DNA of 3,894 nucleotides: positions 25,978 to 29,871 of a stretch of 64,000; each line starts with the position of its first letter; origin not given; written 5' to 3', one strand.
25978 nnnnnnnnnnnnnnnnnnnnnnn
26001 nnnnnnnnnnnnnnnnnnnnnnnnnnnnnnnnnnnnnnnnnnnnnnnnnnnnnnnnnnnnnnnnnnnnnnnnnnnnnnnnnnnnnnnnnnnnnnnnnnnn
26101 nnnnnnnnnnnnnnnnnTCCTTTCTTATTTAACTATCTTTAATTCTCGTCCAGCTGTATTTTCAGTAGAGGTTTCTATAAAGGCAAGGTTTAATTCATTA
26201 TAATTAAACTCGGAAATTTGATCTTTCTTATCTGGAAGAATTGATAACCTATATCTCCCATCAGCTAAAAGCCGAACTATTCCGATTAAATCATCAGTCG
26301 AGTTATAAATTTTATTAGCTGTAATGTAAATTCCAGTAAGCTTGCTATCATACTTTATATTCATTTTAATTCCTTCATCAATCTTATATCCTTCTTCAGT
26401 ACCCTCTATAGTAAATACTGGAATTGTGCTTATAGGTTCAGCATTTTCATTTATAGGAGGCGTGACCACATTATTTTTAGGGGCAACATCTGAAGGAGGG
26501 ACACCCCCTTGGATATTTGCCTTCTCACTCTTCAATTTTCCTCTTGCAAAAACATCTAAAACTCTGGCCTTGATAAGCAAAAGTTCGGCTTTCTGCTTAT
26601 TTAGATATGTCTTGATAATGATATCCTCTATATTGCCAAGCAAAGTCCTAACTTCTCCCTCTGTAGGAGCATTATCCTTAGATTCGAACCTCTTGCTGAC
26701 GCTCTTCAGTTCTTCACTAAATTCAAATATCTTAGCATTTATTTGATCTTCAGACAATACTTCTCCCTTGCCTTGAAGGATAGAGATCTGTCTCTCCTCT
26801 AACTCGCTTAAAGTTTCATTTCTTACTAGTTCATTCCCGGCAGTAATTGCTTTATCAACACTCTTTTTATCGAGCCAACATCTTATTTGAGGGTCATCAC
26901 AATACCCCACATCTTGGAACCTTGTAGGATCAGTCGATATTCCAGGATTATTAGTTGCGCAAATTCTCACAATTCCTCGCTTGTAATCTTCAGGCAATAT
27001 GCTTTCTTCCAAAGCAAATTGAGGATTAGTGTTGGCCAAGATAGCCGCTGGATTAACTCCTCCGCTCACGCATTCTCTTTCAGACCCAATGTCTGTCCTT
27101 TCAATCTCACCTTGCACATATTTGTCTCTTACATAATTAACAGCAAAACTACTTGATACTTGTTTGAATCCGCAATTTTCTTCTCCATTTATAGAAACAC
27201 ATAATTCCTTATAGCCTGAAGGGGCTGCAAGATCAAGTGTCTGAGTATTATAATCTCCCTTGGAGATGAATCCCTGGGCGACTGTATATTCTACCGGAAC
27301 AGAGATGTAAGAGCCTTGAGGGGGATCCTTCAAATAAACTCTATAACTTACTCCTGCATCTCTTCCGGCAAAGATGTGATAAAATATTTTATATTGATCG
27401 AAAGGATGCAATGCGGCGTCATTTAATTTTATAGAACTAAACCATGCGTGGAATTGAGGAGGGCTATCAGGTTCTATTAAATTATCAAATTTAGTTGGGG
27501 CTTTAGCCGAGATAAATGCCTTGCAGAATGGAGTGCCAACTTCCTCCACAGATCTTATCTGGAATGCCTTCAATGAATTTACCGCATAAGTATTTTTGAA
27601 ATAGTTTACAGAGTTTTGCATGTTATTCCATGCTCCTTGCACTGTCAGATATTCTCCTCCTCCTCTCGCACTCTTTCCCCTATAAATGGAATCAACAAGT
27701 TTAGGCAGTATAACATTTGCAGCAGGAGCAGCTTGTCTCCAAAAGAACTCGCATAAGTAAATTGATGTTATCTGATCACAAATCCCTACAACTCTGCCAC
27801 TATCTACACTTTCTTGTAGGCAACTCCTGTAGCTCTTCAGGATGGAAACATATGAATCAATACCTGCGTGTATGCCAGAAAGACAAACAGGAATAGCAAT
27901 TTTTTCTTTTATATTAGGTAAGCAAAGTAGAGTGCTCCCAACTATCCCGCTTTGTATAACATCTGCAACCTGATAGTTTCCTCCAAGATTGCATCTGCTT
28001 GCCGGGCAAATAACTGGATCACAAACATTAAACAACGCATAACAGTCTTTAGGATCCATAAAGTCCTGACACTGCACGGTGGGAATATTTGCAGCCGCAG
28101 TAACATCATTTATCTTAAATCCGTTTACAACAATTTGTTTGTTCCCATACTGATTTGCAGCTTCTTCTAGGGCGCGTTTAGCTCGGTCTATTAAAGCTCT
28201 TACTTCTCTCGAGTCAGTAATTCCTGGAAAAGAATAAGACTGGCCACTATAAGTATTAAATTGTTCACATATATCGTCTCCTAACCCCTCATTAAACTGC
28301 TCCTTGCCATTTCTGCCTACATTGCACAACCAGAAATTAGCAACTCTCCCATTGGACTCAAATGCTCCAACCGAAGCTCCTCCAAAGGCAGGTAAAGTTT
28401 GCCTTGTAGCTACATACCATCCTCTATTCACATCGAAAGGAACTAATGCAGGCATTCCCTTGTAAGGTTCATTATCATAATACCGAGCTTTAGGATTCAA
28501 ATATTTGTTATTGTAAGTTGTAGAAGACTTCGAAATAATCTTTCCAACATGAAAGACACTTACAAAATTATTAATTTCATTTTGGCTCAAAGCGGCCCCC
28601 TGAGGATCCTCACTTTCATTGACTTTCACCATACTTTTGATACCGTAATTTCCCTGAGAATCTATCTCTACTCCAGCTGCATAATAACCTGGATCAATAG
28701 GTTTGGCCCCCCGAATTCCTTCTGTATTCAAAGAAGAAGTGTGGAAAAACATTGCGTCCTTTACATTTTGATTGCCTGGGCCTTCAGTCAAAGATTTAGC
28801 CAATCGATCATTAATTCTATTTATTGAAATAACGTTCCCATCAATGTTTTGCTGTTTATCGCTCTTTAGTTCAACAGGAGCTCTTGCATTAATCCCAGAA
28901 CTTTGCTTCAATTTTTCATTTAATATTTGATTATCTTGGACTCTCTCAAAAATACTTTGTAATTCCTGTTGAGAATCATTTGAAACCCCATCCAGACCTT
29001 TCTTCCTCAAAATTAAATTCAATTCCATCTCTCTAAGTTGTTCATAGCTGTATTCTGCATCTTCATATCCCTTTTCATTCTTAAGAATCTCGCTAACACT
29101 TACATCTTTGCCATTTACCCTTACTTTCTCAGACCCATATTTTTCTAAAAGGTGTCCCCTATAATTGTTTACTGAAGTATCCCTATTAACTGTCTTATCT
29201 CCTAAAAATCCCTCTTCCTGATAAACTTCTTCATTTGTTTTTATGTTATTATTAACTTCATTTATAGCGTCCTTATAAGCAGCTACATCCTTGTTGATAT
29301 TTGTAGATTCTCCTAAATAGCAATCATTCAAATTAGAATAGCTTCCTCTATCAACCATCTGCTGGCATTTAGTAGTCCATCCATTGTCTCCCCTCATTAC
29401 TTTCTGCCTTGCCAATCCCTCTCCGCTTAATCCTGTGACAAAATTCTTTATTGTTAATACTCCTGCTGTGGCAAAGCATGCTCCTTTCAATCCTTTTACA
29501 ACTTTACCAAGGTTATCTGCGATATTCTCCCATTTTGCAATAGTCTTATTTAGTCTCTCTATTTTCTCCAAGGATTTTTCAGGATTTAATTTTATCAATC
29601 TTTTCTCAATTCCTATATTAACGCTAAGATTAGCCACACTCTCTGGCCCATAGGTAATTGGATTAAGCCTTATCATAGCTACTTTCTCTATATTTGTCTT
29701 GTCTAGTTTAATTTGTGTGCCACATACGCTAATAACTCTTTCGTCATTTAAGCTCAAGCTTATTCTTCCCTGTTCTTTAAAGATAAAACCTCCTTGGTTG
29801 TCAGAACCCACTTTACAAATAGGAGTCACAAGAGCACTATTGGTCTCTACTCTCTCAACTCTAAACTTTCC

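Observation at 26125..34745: Candidate undescribed surface-appendage/attachment module: five stacked same-strand genes ending in an 1837-aa giant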

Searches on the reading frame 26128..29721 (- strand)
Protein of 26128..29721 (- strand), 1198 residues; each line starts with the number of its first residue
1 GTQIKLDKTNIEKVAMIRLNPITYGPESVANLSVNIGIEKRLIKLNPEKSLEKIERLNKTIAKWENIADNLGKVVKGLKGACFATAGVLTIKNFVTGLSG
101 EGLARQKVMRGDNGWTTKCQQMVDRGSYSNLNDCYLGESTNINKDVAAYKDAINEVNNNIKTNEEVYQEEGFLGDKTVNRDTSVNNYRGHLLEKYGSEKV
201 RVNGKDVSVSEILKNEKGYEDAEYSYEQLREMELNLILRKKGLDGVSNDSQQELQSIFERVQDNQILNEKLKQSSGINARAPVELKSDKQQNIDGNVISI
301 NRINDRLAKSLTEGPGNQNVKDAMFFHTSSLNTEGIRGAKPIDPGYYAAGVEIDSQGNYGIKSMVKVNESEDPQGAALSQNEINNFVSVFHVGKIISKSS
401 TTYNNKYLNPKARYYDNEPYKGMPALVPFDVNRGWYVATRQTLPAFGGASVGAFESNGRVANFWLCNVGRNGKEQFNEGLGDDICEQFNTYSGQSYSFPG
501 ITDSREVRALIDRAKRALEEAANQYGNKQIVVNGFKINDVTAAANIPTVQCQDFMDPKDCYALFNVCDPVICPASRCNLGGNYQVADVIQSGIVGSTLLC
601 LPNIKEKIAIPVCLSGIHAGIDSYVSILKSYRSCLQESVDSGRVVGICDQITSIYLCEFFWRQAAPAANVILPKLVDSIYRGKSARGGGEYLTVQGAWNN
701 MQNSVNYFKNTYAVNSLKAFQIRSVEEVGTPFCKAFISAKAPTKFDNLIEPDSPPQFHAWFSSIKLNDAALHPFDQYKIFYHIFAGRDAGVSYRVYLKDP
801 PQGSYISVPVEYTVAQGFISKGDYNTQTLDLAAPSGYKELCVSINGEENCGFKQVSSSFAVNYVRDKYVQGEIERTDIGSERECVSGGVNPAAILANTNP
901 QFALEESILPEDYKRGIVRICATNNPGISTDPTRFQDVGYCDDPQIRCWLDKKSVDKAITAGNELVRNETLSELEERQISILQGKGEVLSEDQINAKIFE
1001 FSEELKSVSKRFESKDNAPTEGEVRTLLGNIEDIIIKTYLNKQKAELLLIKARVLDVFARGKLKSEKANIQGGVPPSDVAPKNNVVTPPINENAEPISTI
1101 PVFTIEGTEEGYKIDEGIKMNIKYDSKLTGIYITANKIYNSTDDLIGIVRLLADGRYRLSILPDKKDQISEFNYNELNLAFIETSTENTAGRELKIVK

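Call 48: predict_structure(alignment_id=A3)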
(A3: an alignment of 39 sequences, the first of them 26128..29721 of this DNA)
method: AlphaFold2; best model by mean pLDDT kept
length: 1198 residues; sequences in the alignment: 39
mean_pLDDT: 70.0   pTM: 0.38
mean pLDDT of the five models: 70.0, 68.7, 65.5, 65.1, 63.7
residues with pLDDT >= 90: 127; 70-90: 610; 50-70: 219; < 50: 242
segments of 3 or more residues with pLDDT < 50: 1-45, 443-449, 545-549, 567-614, 653-655, 657-750, 1071-1098
pLDDT, mean of each block of 10 residues (from residue 1): 31 39 40 32 49 77 73 57 54 58 77 77 79 81 85 85 77 62 84 88 85 81 79 87 76 82 71 58 69 74 80 74 83 52 84 76 87 84 83 70 75 78 89 88 41 72 86 75 81 68 78 90 86 86 57 71 53 36 39 44 46 52 68 70 52 48 37 30 27 32 36 31 28 29 35 74 64 74 83 89 65 89 83 82 86 75 72 78 71 59 59 70 81 87 84 80 77 85 82 89 87 74 83 87 90 89 68 41 37 43 89 87 94 96 95 92 92 93 86 89
secondary structure, 60 per line:
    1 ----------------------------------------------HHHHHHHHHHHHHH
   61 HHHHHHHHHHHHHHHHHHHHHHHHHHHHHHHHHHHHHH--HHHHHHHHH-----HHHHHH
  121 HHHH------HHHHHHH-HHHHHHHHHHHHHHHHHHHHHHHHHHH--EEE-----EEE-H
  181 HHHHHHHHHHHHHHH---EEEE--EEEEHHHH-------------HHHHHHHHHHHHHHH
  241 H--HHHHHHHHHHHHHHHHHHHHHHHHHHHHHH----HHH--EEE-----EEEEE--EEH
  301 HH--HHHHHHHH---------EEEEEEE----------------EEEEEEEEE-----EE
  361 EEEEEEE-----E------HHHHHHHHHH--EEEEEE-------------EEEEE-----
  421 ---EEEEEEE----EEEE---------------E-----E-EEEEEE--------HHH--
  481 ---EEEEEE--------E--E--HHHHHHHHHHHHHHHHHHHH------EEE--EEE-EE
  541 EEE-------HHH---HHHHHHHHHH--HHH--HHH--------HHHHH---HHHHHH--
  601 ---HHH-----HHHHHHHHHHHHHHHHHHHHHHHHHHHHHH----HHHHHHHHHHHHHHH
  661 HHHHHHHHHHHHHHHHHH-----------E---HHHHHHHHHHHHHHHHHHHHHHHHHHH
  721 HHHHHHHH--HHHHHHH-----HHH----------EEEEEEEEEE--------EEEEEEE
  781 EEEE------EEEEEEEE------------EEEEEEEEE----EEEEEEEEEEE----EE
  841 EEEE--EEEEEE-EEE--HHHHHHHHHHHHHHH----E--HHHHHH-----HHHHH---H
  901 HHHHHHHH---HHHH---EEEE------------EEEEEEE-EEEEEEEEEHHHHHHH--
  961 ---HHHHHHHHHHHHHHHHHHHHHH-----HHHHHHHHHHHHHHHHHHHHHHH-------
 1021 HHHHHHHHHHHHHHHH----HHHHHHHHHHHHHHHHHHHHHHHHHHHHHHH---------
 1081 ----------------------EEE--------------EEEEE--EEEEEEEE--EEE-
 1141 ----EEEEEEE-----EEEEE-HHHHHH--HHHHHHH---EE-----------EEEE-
elements in order (helices of 4 or more, strands of 3 or more residues): H47-98 H101-109 H115-124 H131-137 H139-165 E168-170 E176-178 H180-195 E199-202 E205-208 H209-212 H226-241 H244-273 E283-285 E291-295 H305-312 E322-328 E345-353 E359-367 H380-389 E392-397 E411-415 E424-430 E435-438 E462-467 E484-489 H504-523 E530-532 E535-537 E539-543 H557-566 H585-589 H593-598 H612-641 H646-678 H694-728 H731-737 E756-765 E774-784 E791-798 E811-819 E824-834 E839-844 E847-852 E854-856 H859-873 H881-886 H892-896 H900-908 H912-915 E919-922 E935-941 E943-951 H952-958 H964-985 H991-1013 H1021-1036 H1041-1071 E1103-1105 E1120-1124 E1127-1134 E1137-1139 E1145-1151 E1157-1161 H1163-1168 H1171-1177 E1194-1197

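Call 52: fold_search(model_id=the predicted structure, library=pdb)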
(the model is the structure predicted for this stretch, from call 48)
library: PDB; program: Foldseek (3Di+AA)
matches with E <= 10: 812; with E <= 0.001: 0
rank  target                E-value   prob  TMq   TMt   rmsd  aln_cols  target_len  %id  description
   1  8dhl_A                1.5e-02  1.00  0.06  0.09   5.7       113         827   10  Tannerella forsythia beta-glucuronidase (L2) (released 2023-05-17)
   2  1xvs_A                1.7e-02  0.96  0.07  0.36   8.0       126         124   14  Crystal structure of apaG Protein from Vibrio cholerae (released 2004-12-14)
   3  1tza_B                2.2e-02  1.00  0.07  0.42   6.2       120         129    9  X-ray structure of Northeast Structural Genomics Consortium target SoR45 (released 2004-07-27)
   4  1tza_A                4.2e-02  0.99  0.07  0.41   7.7       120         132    8  X-ray structure of Northeast Structural Genomics Consortium target SoR45 (released 2004-07-27)
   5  3abz_D                5.2e-02  0.89  0.06  0.08   8.9       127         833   18  Crystal structure of Se-Met labeled Beta-glucosidase from Kluyveromyces marxianus (released 2010-08-11)
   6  3u48_B                5.5e-02  0.94  0.06  0.10   6.8       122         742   12  From soil to structure: a novel dimeric family 3-beta-glucosidase isolated from compost using metagenomic analysis (released 2013-04-10)
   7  3u4a_B                5.5e-02  0.94  0.06  0.10   6.8       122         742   12  From soil to structure: a novel dimeric family 3-beta-glucosidase isolated from compost using metagenomic analysis (released 2013-04-10)
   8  3u4a_A                5.7e-02  0.94  0.06  0.10   6.8       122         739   12  From soil to structure: a novel dimeric family 3-beta-glucosidase isolated from compost using metagenomic analysis (released 2013-04-10)
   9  3abz_A                5.7e-02  0.87  0.06  0.08   8.8       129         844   18  Crystal structure of Se-Met labeled Beta-glucosidase from Kluyveromyces marxianus (released 2010-08-11)
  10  4rrp_P                5.7e-02  0.66  0.05  0.25   7.8       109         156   15  Crystal Structure of the Fab complexed with antigen Asf1p, Northeast Structural Genomics Consortium (NESG) Target PdR1 (released 2014-12-31)
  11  3ac0_D                6.3e-02  0.85  0.06  0.08   8.8       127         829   19  Crystal structure of Beta-glucosidase from Kluyveromyces marxianus in complex with glucose (released 2010-08-11)
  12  5z87_A                6.7e-02  0.89  0.06  0.10  15.3       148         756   14  Structural of a novel b-glucosidase EmGH1 at 2.3 angstrom from Erythrobacter marinus (released 2019-02-06)
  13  6quc_A                7.0e-02  0.96  0.06  0.08   5.4       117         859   10  Truncated beta-galactosidase III from Bifidobacterium bifidum (released 2020-03-18)
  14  3u48_A                7.0e-02  0.92  0.06  0.10   6.8       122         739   12  From soil to structure: a novel dimeric family 3-beta-glucosidase isolated from compost using metagenomic analysis (released 2013-04-10)
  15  8va3_B                7.0e-02  0.54  0.05  0.08   8.6       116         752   13  Crystal structure of CapGH3b enzyme retrieved from capybara gut metagenome (released 2024-10-23)
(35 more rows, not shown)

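Call 78: fold_search(model_id=the predicted structure, library=viral)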
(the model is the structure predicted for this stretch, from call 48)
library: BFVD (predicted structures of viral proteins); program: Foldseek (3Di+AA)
matches with E <= 10: 445; with E <= 0.001: 0
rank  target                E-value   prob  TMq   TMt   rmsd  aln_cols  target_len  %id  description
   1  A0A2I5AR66            9.6e-03  0.75  0.06  0.15  20.6       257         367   14  Uncharacterized protein [Gluconobacter phage GC1]
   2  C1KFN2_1              1.0e-02  0.09  0.05  0.05  59.2       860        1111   10  Putative tail fibre protein [Lactobacillus phage Lb338-1]
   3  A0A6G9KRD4            1.3e-02  0.82  0.06  0.23  27.0       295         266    9  (no name in the UniProt tables at hand)
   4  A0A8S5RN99            1.7e-02  0.30  0.08  0.09  28.0       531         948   13  Minor tail protein [virus sp. ctBS918]
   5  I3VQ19                2.4e-02  0.97  0.06  0.15  11.9       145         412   19  B39.4 [miniopterid betaherpesvirus 1]
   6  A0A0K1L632            2.4e-02  0.44  0.05  0.14  29.8       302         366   13  ORF_002R [Scale drop disease virus]
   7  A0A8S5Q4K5            5.6e-02  0.38  0.06  0.16  21.9       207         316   14  Uncharacterized protein [Siphoviridae sp. ctQqU1]
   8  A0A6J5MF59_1          5.8e-02  0.98  0.07  0.10   9.5       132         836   15  Uncharacterized protein [uncultured Caudovirales phage]
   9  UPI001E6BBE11         6.5e-02  0.54  0.05  0.12  19.9       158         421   13  (no name look-up for this kind of identifier)
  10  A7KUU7                6.8e-02  0.13  0.04  0.06  25.9       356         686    9  (no name in the UniProt tables at hand)
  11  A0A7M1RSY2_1          7.1e-02  0.84  0.06  0.06  14.9       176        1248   15  Spore coat protein-like protein [uncultured phage cr124_1]
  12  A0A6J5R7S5            9.7e-02  0.91  0.06  0.10   6.5       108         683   22  Peptidase S8/S53 domain containing protein [uncultured Caudovirales phage]
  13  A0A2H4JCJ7            9.7e-02  0.75  0.05  0.30   9.2       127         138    8  Uncharacterized protein [uncultured Caudovirales phage]
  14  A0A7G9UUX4            9.7e-02  0.06  0.04  0.05  45.1       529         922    9  (no name in the UniProt tables at hand)
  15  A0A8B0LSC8            1.1e-01  0.15  0.04  0.18  19.0       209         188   12  Uncharacterized protein [uncultured archaeal virus]
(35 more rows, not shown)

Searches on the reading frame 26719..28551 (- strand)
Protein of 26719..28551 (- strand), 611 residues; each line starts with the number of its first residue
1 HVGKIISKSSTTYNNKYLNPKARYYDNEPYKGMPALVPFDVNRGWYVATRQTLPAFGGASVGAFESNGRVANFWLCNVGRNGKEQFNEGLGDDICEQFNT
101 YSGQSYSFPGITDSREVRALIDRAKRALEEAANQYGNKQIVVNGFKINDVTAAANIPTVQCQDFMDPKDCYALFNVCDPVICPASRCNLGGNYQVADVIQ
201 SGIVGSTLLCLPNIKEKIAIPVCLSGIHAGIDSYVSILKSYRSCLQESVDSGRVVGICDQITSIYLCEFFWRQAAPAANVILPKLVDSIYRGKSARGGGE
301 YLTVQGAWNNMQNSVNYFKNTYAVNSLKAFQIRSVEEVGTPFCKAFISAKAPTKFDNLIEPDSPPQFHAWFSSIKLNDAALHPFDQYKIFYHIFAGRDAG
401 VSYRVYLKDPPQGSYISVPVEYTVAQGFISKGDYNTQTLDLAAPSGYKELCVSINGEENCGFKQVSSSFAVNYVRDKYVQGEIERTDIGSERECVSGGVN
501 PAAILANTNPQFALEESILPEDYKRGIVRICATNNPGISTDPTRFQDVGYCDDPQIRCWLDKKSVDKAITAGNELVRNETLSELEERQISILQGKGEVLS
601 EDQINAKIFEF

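Call 35: search_protein_representatives(protein=window:26719-28551:-)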
Query: 611 residues. Proteins with E-value up to 0.001 (for the whole library): 1068; up to 1e-10: 1020; up to 1e-30: 913. The best 150 are listed.
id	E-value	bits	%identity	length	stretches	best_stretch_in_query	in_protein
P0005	1.1e-276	935.8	65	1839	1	2-604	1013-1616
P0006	1.0e-272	922.7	64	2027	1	2-611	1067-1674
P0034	3.1e-257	871.6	63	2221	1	2-600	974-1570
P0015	3.7e-250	848.2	61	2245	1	3-608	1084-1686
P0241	6.5e-248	840.8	60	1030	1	2-604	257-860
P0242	1.5e-247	839.7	62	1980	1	8-588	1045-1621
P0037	1.4e-243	826.5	60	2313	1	2-608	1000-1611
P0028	7.9e-243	824.0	59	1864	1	2-610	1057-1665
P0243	5.2e-242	821.3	60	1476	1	22-610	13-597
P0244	1.2e-240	816.8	58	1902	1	2-603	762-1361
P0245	3.2e-240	815.4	58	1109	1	2-596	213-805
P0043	8.1e-240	814.1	59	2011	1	2-605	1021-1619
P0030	1.1e-239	813.7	59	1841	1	2-602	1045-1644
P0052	1.6e-239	813.1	58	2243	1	3-610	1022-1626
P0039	2.5e-237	805.9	57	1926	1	6-608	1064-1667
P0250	2.0e-230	783.1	57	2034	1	10-590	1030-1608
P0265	2.7e-220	749.6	57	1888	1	10-599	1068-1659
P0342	1.0e-192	658.5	53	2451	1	19-587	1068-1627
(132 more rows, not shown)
